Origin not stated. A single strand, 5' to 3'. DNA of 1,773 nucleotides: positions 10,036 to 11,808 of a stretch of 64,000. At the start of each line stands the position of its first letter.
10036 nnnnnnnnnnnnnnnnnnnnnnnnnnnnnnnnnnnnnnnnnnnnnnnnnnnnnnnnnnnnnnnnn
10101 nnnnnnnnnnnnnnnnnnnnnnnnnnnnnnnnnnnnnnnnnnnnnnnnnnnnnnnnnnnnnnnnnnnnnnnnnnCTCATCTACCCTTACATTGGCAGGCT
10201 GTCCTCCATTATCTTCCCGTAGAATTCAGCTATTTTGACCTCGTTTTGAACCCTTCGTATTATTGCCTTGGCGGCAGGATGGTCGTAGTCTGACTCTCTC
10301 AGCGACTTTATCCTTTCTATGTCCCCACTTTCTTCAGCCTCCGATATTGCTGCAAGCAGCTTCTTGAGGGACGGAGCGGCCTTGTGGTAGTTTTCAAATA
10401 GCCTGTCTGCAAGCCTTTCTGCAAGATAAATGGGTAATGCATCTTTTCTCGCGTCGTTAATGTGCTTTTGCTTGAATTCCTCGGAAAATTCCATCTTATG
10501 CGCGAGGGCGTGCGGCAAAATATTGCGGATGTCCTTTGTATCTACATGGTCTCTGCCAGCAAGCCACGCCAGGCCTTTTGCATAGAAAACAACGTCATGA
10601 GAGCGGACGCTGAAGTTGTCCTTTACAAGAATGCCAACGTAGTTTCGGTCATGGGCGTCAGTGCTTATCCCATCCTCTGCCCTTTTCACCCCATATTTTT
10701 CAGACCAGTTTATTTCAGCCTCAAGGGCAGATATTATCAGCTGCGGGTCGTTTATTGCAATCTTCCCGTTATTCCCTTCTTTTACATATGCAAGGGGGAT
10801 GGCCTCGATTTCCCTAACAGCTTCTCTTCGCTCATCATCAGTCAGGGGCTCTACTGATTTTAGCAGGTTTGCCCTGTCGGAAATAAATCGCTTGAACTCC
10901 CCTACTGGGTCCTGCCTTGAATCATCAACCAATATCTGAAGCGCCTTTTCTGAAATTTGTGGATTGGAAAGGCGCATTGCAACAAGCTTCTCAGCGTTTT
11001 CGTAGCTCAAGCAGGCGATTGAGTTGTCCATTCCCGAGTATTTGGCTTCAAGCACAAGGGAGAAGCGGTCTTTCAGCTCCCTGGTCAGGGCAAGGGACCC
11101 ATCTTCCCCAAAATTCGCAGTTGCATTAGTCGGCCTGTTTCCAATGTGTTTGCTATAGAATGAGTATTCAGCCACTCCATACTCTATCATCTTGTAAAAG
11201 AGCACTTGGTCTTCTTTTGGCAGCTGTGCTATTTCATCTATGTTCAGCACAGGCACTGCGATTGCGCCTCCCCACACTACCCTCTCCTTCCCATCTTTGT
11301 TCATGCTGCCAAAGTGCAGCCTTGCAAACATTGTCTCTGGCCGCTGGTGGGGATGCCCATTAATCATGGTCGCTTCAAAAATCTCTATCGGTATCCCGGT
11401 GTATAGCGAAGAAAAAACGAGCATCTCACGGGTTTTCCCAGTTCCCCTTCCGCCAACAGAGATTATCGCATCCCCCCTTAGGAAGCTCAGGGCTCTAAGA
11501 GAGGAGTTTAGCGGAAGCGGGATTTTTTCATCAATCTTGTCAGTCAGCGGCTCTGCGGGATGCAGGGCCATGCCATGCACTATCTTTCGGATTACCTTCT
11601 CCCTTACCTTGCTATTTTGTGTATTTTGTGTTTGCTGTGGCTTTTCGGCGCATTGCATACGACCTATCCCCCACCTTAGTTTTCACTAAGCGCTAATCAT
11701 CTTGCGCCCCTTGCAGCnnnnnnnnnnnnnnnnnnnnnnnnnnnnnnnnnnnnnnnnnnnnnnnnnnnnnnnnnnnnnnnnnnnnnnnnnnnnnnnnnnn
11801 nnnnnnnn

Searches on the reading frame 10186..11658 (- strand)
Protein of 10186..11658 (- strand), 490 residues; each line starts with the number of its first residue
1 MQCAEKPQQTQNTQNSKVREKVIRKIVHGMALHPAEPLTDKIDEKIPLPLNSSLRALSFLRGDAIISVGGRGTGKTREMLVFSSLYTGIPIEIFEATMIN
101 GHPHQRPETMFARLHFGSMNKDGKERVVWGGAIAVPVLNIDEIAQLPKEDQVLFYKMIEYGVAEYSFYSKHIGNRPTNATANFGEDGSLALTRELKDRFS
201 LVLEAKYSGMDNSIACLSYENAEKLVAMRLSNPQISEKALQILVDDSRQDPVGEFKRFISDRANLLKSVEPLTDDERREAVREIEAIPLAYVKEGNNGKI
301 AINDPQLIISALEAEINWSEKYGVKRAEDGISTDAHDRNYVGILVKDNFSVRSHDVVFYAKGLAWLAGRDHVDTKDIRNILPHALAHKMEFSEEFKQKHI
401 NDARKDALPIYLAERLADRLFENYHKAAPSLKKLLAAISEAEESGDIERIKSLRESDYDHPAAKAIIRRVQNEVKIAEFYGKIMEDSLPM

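Call 5: search_protein_families(library=pfam, proteins=[window:10186-11658:-], max_evalue=0.01)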
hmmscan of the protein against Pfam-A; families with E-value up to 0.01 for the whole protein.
window:10186-11658:- (490 aa): 1 family
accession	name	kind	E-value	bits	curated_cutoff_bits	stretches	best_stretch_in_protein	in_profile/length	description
PF17863.7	AAA_lid_2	-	1.3e-06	28.4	22.7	1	360-399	25-64/74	AAA lid domain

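Call 9: search_protein_families(library=ncbifam, proteins=[window:10186-11658:-], max_evalue=0.01)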
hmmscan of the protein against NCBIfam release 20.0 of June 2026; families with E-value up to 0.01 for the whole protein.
window:10186-11658:- (490 aa): 0 families

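Call 15: search_protein_families(library=phrogs, proteins=[window:10186-11658:-], max_evalue=0.1)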
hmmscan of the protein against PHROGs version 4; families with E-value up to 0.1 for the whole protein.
window:10186-11658:- (490 aa): 0 families

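Call 16: search_protein_families(library=padloc, proteins=[window:10186-11658:-], max_evalue=0.1)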
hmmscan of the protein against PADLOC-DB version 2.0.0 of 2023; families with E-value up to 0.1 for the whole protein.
window:10186-11658:- (490 aa): 0 families

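Call 21: search_solved_structures(query=window:10186-11658:-, max_evalue=1)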
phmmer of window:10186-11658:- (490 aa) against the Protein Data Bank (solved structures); distinct sequences matched with E-value up to 1: 1.
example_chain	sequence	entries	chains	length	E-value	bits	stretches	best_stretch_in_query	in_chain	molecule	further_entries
6nyr_A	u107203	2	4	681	1.9e-05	26.7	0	361-407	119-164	Crov588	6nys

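Call 24: find_homologous_proteins(query=window:10186-11658:-)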
Query window:10186-11658:- (490 aa): 2 proteins with E <= 0.001 among 8000 candidates.
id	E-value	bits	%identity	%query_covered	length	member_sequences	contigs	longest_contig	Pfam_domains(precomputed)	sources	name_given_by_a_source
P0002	0.0e+0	1092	100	100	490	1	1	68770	PF17863.8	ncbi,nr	ncbi:MAG: hypothetical protein N3G22_00595 [Candidatus Micrarchaeota archaeon]|nr:hypothetical prote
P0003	7.9e-99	350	40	97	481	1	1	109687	-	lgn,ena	-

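Call 25: find_encoding_contigs(protein=P0003, flank=10000, max_places=3)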
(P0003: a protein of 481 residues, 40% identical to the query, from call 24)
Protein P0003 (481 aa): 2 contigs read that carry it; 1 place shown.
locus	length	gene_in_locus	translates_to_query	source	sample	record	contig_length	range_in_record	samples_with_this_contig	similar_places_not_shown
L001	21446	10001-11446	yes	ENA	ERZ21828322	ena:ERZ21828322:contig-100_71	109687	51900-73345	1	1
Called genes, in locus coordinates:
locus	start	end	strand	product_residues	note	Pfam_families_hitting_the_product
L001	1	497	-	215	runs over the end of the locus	PF01813:ATP-synt_D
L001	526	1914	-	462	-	PF02874:ATP-synt_ab_N, PF00006:ATP-synt_ab, PF22919:ATP-synt_VA_C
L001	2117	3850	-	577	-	PF02874:ATP-synt_ab_N, PF16886:ATP-synt_ab_Xtn, PF00006:ATP-synt_ab, PF22919:ATP-synt_VA_C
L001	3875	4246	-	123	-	PF01990:ATP-synt_F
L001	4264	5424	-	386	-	PF01992:vATP-synt_AC39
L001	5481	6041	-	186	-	PF01991:vATP-synt_E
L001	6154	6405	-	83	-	PF00137:ATP-synt_C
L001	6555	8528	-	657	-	PF01496:V_ATPase_I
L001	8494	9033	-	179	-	-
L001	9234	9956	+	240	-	-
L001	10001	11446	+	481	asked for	-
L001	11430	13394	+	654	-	-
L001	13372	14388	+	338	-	-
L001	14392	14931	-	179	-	PF01467:CTP_transf_like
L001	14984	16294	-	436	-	PF01336:tRNA_anti-codon, PF00152:tRNA-synt_2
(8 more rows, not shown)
